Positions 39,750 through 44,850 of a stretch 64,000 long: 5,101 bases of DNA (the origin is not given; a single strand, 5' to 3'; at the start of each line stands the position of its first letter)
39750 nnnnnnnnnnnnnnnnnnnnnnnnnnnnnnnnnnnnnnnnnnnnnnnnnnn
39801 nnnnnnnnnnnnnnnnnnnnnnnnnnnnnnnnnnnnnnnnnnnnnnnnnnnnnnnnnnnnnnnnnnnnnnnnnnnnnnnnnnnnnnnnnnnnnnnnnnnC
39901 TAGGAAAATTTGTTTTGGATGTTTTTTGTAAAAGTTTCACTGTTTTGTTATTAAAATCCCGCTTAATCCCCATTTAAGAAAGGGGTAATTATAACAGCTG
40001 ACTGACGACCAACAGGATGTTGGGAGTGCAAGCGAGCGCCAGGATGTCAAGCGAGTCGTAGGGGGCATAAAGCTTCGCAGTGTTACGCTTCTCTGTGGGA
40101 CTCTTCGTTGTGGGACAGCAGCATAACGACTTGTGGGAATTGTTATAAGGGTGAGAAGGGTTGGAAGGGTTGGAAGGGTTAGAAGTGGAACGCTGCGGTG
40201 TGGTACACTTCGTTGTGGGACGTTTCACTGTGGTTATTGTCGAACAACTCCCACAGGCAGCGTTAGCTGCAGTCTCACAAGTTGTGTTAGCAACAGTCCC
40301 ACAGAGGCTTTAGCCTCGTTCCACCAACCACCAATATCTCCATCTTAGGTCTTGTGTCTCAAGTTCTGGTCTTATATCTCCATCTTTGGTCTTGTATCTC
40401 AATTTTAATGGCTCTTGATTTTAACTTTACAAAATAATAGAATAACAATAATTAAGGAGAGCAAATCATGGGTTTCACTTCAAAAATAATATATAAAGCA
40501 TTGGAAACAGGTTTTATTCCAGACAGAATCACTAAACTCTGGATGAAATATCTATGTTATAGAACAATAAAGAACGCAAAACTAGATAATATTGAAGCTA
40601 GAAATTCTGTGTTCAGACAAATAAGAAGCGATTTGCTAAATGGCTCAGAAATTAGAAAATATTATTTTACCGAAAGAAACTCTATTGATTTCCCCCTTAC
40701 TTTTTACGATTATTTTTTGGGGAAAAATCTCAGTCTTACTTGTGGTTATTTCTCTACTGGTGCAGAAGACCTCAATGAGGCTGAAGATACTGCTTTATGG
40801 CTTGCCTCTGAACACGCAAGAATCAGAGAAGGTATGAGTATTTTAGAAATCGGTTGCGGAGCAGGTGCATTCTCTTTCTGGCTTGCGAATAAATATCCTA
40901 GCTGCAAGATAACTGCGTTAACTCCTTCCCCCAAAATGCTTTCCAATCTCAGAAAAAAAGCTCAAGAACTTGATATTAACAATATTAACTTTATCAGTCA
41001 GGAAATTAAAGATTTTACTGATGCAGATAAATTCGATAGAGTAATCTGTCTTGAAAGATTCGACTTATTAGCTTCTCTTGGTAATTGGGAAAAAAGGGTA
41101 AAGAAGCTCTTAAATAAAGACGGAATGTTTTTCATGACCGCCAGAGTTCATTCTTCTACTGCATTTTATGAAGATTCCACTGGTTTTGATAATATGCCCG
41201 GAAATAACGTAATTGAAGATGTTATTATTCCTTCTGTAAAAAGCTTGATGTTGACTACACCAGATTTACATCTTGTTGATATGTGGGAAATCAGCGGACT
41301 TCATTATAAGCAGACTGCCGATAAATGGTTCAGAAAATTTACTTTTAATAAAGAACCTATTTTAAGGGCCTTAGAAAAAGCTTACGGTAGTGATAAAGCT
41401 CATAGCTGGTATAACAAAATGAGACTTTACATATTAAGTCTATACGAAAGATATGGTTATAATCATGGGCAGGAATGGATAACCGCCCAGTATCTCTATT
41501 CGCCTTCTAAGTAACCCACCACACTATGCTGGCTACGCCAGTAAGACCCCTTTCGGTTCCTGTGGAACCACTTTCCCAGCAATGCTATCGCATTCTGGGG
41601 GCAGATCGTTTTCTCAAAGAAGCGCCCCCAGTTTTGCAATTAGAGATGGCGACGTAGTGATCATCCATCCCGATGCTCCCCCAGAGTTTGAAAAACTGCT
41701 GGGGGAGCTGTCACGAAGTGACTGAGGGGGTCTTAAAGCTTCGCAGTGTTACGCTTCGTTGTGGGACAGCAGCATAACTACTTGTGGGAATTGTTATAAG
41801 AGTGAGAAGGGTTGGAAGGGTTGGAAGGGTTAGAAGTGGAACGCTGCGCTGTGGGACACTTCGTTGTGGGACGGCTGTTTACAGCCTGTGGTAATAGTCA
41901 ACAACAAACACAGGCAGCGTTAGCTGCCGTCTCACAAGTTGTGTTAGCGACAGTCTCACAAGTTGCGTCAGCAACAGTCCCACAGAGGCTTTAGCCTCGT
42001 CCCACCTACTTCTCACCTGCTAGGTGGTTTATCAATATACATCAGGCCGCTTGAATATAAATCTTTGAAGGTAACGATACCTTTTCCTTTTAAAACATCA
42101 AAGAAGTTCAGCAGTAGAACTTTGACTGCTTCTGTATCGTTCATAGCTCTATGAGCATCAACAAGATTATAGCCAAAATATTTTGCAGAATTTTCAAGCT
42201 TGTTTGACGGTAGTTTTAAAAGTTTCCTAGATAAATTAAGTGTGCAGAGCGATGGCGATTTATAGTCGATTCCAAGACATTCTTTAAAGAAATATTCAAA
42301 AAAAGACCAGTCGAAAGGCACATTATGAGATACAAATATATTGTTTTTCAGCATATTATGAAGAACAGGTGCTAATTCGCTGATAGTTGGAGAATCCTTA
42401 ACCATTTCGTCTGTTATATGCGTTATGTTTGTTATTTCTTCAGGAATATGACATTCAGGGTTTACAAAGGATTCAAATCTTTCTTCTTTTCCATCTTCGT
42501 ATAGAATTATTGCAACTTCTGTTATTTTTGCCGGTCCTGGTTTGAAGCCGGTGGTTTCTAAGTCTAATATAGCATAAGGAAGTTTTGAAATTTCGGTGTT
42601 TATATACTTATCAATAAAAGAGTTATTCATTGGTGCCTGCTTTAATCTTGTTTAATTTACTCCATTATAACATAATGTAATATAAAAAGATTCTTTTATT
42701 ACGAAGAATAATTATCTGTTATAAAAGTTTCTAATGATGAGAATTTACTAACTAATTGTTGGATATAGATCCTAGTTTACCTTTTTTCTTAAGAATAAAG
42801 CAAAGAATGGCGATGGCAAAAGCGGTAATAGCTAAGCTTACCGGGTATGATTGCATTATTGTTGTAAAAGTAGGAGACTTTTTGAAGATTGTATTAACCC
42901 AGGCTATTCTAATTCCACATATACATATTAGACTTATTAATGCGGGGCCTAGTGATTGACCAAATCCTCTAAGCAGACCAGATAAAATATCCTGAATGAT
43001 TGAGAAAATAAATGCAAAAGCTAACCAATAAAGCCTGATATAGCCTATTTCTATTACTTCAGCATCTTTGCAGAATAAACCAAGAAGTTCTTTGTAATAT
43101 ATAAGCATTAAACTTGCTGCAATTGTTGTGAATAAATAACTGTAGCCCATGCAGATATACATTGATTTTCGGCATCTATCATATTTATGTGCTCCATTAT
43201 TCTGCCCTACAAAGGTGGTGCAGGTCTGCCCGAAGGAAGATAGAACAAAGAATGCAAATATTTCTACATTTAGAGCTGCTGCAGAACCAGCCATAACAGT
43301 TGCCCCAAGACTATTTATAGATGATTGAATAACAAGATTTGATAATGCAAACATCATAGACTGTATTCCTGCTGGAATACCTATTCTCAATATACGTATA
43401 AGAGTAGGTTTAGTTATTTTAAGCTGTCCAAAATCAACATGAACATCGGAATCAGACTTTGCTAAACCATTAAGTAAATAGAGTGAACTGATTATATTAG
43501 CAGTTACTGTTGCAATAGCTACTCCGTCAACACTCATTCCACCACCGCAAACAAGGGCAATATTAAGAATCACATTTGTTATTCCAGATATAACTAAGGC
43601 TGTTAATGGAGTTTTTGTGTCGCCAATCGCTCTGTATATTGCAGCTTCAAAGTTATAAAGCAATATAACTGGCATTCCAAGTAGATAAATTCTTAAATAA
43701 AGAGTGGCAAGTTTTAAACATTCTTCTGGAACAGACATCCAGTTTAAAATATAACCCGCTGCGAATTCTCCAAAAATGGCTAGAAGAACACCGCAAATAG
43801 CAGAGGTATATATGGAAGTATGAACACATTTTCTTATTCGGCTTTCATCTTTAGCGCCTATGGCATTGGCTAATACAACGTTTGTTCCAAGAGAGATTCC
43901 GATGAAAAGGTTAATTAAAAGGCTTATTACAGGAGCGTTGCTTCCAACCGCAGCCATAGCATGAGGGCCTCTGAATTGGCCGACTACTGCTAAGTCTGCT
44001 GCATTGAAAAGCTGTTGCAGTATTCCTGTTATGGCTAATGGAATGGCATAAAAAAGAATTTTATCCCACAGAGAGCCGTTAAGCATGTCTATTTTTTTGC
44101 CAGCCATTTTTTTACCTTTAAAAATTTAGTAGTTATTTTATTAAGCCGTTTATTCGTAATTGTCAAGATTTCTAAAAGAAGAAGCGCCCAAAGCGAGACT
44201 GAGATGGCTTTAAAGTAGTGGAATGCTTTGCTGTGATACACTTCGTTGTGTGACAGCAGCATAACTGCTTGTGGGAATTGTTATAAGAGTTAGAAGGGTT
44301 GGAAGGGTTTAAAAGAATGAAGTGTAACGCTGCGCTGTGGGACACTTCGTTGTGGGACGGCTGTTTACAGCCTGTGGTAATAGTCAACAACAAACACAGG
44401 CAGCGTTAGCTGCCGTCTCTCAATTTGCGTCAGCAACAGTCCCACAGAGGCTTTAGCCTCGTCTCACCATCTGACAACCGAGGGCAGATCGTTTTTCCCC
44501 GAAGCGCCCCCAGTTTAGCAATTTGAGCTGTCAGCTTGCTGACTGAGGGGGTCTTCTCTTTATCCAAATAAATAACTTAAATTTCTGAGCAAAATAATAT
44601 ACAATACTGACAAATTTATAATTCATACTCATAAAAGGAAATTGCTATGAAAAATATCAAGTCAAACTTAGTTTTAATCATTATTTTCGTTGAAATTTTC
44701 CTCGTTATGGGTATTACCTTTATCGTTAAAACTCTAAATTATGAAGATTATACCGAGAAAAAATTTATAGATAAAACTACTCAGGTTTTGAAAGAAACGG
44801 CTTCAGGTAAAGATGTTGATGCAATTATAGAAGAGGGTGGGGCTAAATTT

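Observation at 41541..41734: Module M1: candidate structured RNA or REP-like element with compensatory stem changes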

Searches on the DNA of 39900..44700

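Call 65: search_rna_families(source=window, start=39900, end=44700, threshold=evalue, max_evalue=1)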
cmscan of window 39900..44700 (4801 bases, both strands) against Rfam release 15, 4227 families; matches with E-value up to 1: 2.
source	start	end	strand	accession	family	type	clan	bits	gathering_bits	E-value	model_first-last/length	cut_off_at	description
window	41862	41939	+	RF03642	MIR5743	Gene; miRNA;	-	24.9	111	0.19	1-81/81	no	MIR5743 microRNA precursor family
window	43005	43062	+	RF00023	tmRNA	Gene;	CL00001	12.6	47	0.044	84-140/374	no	transfer-messenger RNA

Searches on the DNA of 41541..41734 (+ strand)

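Call 16: search_dna_similar(query=window:41541-41734:+, collection=plasmids, mode=distant, max_rows=30, max_evalue=0.001)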
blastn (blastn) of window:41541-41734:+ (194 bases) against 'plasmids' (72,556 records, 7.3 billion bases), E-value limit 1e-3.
No match.
